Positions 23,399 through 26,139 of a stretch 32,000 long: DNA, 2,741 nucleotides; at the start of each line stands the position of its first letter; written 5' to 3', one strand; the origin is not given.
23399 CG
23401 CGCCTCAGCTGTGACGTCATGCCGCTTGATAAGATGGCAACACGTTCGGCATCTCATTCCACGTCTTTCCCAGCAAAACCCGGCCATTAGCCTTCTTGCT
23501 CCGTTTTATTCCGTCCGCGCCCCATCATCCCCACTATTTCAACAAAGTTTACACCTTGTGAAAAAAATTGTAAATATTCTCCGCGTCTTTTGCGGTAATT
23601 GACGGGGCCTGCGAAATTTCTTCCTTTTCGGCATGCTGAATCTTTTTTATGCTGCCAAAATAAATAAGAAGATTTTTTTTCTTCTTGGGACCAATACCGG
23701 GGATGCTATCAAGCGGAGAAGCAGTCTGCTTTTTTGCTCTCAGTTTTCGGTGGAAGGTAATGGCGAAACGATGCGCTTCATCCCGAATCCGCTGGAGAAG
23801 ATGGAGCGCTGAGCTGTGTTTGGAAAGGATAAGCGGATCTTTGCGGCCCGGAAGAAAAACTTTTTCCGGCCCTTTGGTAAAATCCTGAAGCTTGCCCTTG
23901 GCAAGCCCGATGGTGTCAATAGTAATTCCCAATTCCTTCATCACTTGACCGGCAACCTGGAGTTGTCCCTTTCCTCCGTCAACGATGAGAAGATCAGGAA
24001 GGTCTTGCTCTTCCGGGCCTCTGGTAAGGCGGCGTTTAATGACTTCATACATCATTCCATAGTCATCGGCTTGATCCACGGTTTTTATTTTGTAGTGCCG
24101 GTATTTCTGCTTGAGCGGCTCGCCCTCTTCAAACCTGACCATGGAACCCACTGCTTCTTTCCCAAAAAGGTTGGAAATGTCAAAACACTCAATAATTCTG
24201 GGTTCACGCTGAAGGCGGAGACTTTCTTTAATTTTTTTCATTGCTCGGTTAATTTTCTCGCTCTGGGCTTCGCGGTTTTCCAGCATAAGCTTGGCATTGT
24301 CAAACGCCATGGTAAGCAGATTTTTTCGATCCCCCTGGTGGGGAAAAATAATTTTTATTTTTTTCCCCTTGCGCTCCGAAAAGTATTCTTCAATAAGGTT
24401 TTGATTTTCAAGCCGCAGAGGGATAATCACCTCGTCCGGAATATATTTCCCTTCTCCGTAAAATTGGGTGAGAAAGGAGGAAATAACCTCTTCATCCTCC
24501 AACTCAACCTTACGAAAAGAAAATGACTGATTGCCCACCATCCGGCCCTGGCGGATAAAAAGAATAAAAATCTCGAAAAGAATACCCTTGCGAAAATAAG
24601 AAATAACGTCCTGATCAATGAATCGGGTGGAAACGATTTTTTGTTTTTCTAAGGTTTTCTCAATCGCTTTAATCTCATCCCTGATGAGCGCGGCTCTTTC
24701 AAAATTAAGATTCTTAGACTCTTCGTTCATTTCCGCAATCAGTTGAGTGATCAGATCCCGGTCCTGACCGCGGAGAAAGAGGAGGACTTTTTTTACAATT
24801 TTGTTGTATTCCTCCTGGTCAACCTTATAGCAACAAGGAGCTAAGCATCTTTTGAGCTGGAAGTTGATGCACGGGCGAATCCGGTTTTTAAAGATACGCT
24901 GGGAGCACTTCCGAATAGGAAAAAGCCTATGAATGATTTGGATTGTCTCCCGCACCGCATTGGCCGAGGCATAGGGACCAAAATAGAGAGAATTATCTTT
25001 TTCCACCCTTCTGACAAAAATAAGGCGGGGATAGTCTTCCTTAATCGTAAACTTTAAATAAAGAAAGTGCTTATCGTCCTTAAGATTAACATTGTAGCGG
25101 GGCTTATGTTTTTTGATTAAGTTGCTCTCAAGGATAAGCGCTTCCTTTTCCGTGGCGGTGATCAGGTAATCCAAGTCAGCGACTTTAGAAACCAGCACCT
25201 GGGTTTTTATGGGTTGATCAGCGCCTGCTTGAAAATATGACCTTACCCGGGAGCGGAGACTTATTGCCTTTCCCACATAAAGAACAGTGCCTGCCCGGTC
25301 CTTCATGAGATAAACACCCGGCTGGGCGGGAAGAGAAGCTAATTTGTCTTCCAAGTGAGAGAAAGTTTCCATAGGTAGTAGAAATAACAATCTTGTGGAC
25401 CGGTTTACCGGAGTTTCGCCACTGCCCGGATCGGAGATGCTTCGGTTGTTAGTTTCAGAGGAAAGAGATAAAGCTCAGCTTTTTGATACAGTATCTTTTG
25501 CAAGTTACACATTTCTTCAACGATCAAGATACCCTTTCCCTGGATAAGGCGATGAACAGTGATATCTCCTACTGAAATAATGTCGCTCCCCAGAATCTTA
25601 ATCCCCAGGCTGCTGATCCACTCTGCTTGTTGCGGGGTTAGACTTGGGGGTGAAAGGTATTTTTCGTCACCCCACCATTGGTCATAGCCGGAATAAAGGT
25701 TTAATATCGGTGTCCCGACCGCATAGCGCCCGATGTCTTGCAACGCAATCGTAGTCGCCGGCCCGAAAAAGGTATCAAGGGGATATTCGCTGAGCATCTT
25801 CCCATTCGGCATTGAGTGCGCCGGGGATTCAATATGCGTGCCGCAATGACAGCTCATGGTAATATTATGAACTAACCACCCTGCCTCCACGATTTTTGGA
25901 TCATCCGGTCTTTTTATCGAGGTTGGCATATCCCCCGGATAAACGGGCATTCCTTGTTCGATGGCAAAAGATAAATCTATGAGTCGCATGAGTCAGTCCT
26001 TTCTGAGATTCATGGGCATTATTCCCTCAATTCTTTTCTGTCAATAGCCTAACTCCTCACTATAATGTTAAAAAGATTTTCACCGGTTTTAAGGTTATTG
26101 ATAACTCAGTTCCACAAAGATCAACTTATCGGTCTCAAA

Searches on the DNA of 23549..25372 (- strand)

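Call 49: search_with_rna_model(model_id=R2, sources=[L007, L008, L009, L010, L011, L012, L013, L014, L015, L016, L017, L018, L019, L020, L021, L022, L023, L024, L025, L026, L027, L028, L029, L030, L031, L032, L033, L034, L035, L036, L037, L038, L039, L040, L041, L042, L043, L044, L045, L046, L047, L048, L049, L050, L051, L052, L053, L054, L055, L056, L057, L058, L059, L060, L061, L062, L063, L064, L065, L066, L067, L068, L069, L070, L071, L072, L073, L074, L075, L076, L077, L078, L079, L080, L081, L082, L083, L084, L085, L086, window], max_evalue=10)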
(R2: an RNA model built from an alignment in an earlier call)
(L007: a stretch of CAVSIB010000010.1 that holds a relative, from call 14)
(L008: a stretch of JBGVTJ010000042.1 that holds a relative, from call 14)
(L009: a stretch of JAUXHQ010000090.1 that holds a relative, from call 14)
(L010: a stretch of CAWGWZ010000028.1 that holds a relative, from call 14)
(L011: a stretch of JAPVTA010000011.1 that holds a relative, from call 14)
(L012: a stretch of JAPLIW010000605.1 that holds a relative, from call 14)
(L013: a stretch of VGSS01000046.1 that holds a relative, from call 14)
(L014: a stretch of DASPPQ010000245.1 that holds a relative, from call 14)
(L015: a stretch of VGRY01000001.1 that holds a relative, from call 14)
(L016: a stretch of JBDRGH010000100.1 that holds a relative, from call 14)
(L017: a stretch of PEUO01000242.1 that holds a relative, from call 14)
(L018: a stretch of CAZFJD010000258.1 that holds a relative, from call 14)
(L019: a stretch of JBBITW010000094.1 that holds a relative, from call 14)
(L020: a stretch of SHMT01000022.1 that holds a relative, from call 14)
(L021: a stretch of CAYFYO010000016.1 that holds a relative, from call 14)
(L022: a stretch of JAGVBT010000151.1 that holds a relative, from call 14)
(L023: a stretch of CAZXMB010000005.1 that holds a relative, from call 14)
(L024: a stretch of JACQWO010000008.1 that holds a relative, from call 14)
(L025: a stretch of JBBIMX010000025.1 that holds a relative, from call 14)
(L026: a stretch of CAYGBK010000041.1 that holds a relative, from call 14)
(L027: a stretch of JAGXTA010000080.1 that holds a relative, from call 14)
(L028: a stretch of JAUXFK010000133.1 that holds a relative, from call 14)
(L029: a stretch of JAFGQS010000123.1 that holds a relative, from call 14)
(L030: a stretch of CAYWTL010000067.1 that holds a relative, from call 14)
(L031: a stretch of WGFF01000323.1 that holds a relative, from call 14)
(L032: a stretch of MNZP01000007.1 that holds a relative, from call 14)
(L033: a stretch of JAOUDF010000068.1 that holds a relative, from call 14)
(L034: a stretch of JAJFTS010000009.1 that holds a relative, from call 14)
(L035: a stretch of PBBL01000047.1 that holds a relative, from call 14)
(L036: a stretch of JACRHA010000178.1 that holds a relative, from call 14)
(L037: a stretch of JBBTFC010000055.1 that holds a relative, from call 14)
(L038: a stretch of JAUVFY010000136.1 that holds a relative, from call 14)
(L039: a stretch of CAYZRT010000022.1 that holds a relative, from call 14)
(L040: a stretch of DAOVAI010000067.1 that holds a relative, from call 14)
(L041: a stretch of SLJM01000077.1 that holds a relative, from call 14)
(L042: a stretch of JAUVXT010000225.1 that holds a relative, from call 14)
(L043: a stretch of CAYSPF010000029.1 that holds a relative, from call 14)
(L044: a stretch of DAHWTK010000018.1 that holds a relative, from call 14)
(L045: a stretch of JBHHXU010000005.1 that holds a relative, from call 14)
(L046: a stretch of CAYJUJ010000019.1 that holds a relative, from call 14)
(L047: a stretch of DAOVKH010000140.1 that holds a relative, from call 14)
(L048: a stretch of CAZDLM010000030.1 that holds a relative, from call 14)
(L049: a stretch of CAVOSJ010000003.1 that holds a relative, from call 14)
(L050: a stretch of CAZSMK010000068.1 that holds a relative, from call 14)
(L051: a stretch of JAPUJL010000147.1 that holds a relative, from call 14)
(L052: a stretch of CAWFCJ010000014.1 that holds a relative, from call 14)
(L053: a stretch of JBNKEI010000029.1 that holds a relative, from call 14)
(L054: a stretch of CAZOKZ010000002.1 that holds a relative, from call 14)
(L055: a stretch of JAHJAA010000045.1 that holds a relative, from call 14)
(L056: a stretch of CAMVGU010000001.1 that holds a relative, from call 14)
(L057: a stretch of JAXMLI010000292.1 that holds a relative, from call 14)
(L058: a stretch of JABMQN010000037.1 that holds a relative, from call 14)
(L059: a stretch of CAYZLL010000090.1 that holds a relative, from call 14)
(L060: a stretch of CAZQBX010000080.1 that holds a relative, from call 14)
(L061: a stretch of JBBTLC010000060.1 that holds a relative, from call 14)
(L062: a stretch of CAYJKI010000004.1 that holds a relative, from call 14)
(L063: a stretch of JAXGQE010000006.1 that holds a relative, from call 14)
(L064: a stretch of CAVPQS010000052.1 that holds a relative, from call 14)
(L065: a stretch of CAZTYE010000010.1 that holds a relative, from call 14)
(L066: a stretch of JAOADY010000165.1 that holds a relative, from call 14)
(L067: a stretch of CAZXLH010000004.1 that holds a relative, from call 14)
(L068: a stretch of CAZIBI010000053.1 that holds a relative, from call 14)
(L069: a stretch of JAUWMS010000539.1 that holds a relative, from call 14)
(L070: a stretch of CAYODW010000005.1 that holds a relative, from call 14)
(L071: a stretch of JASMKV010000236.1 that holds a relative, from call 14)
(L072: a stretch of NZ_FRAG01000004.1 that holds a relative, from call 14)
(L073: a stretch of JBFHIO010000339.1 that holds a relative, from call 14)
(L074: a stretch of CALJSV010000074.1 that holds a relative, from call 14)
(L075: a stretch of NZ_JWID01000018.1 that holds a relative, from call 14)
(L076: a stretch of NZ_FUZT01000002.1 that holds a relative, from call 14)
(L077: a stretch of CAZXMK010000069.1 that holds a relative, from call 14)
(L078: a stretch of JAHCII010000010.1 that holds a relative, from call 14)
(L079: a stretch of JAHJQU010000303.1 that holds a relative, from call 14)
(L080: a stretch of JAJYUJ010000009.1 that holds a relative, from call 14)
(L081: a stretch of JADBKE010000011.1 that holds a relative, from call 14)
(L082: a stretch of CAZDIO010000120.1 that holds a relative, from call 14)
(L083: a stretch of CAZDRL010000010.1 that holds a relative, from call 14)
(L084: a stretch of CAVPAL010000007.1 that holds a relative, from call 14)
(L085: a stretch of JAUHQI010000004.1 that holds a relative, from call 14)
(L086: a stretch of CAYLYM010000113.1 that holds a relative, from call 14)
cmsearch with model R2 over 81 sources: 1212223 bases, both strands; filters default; matches with E-value up to 10: 8.
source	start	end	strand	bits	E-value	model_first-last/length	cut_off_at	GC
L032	18281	18343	-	34.8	1.4e-05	1-68/68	no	0.51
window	22615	22682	+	33.2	3.9e-05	1-68/68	no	0.51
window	23364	23422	+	29.4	0.00043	1-68/68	no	0.64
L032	5422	5496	-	27.1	0.0017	1-68/68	no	0.61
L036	7209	7262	-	21.7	0.052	1-68/68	no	0.54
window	20373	20434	+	21.6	0.055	1-68/68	no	0.58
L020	12737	12822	+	21.2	0.068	1-68/68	no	0.51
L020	15620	15704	+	16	1.8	1-68/68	no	0.51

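Call 90: search_with_rna_model(model_id=R2, sources=[L107, L108, L032, L020], max_evalue=5, filters=off)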
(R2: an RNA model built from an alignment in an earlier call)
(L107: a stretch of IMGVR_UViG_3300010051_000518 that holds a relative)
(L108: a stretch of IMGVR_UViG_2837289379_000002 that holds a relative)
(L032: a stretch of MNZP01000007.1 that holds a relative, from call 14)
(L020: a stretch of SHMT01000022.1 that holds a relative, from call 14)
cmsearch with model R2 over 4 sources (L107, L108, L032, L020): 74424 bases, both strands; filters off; matches with E-value up to 5: 10.
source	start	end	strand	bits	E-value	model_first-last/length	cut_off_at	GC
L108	11012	11101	+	39.9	3.7e-08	1-68/68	no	0.5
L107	11533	11592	+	39.5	4.6e-08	1-68/68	no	0.68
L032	18281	18343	-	34.8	8.9e-07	1-68/68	no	0.51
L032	5422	5496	-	27.1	0.00011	1-68/68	no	0.61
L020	12737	12822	+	21.2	0.0042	1-68/68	no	0.51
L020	14136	14259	+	18.1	0.03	1-68/68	no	0.4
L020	15620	15704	+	16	0.11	1-68/68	no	0.51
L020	16368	16427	+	15.1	0.19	1-68/68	no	0.43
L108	10267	10288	+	11.5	1.8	1-68/68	no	0.41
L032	16050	16072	-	10.6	3.2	1-68/68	no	0.57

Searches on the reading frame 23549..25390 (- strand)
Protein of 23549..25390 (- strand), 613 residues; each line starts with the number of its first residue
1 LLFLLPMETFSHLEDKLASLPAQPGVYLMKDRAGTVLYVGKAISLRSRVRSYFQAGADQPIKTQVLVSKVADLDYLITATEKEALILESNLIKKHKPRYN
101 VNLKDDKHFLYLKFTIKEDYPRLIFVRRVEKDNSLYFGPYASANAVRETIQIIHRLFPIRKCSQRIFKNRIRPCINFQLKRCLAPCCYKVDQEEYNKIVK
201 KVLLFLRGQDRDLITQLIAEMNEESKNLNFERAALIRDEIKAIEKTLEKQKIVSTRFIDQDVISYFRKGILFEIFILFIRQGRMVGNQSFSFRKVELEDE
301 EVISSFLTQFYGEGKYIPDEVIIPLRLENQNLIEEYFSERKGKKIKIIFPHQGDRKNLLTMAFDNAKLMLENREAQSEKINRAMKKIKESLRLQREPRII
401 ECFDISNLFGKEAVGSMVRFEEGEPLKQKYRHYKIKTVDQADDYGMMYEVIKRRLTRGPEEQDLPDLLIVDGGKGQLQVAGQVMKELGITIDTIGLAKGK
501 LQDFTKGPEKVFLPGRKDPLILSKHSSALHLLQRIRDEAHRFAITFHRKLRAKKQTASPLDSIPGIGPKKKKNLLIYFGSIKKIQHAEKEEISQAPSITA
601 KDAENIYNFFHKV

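Call 6: search_protein_families(library=pfam, proteins=[window:23549-25390:-], max_evalue=0.01)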
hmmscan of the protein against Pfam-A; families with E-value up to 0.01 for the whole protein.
window:23549-25390:- (613 aa): 7 families
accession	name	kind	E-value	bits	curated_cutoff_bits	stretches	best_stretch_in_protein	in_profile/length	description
PF08459.17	UvrC_RNaseH_dom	-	2.3e-57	193.8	22.3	1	389-544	2-159/159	UvrC RNAse H endonuclease domain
PF22920.2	UvrC_RNaseH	-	2.8e-31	108.2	24.3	1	259-372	1-115/116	UvrC Ribonuclease H-like domain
PF02151.25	UVR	-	2e-09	37.3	21.5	1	213-245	3-35/36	UvrB/uvrC motif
PF01541.30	GIY-YIG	-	4e-09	37.1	22.6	1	24-100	2-78/78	GIY-YIG catalytic domain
PF14520.12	HHH_5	-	8.5e-09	36.2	27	1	559-609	3-54/57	Helix-hairpin-helix domain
PF12826.13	HHH_2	-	5.5e-07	30.1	27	1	562-612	7-57/64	Helix-hairpin-helix motif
PF24348.1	DUF7508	-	0.0018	18.8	26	1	16-59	14-56/79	Domain of unknown function (DUF7508)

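Call 14: find_related_loci(query=window:23549-25372:-, collection=genome_contigs, flank=10000)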
Query window:23549-25372:- (607 aa) in genome_contigs; peptide patterns used: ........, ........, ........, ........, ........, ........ (x = any residue, [..] = any of these).
599 stretches matched a pattern (row limit reached: there are more); 568 encode a relative of the query (tblastn E <= 1e-3); the best 80 are kept; 80 distinct loci.
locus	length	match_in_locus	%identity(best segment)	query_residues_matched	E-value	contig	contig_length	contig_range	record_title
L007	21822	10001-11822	89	1-605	0e+0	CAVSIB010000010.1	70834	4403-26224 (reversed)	MAG: uncultured delta proteobacterium isolate MFD01476.bin.2.114 genome assembly, contig: contig_130347, whole genome sh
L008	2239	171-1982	52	7-605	0e+0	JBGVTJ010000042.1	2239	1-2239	MAG: Thermodesulfobacteriota bacterium isolate S_237_B13 k127_191132, whole genome shotgun sequence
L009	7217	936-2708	51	7-604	0e+0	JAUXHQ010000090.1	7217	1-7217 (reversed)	MAG: Deltaproteobacteria bacterium isolate CSMAG_2959 CSMAG_2959_k119_1714450_length_7217_cov_8.0000, whole genome shotg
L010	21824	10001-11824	51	7-607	0e+0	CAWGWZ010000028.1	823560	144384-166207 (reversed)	MAG: uncultured delta proteobacterium isolate MFD04408.bin.3.38 genome assembly, contig: contig_9734, whole genome shotg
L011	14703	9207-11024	49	7-605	0e+0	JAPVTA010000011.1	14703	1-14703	MAG: Thermodesulfobacteriota bacterium isolate MW3_metabat.11 k97_23663, whole genome shotgun sequence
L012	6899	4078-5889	51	6-605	0e+0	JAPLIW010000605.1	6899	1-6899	MAG: Deltaproteobacteria bacterium isolate LacPavin_0920_SED5_MAG_56_12 LacPavin_0920_SED5_scaffold_40800, whole genome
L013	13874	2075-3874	50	7-604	0e+0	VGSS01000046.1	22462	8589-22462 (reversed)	MAG: Deltaproteobacteria bacterium isolate K_DeepCast_250m_m2_302 K_DeepCast_250m_m2_302_Ga0194125_10004250, whole genom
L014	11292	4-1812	50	10-605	0e+0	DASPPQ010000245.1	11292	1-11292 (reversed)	MAG TPA_asm: Thermodesulfobacteriota bacterium isolate SMAG_U12177 k141_1981520, whole genome shotgun sequence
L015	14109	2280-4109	51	3-605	0e+0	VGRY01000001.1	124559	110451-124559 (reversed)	MAG: Deltaproteobacteria bacterium isolate K_DeepCast_100m_mx_276 K_DeepCast_100m_mx_276_Ga0194127_10000100, whole genom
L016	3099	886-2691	50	1-607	0e+0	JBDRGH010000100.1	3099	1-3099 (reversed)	MAG: Pseudomonadota bacterium isolate MEGAHIT-group-1.416 k141_13361709, whole genome shotgun sequence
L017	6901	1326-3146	51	7-606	0e+0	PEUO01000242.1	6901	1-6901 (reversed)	MAG: Deltaproteobacteria bacterium CG03_land_8_20_14_0_80_45_14 CG03_land_8_20_14_0.80_scaffold_7215_c, whole genome sho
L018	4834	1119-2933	50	7-604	0e+0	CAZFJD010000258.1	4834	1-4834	MAG TPA_asm: uncultured Syntrophaceae bacterium isolate binchicken_co325_68 genome assembly, contig: NODE_10577_length_4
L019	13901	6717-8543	48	3-604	0e+0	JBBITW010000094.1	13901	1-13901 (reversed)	MAG: Deltaproteobacteria bacterium isolate RSS170216_bin_405 NODE_4618_length_13901_cov_5.917449, whole genome shotgun s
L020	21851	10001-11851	47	7-605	0e+0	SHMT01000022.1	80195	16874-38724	MAG: Candidatus Scalindua sp. SCAELEC01 318, whole genome shotgun sequence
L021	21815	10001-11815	48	8-606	0e+0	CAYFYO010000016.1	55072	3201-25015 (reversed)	MAG TPA_asm: uncultured Thermodesulfobacteriota bacterium isolate ERP108616_co2_127 genome assembly, contig: NODE_579_le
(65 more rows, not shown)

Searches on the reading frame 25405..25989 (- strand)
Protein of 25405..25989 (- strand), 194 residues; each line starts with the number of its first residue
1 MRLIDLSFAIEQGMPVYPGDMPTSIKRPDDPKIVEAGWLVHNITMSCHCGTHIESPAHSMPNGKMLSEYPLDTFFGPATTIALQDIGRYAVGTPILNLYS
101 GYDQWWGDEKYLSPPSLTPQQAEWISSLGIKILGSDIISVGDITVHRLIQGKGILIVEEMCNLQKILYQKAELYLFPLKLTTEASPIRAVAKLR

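Call 6: search_protein_families(library=pfam, proteins=[window:25405-25989:-], max_evalue=0.01)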
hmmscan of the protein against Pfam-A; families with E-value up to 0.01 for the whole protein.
window:25405-25989:- (194 aa): 1 family
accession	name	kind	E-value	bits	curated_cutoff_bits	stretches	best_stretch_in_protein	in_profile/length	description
PF04199.19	Cyclase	-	7.2e-20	72.1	23.1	2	4-86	1-65/142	Putative cyclase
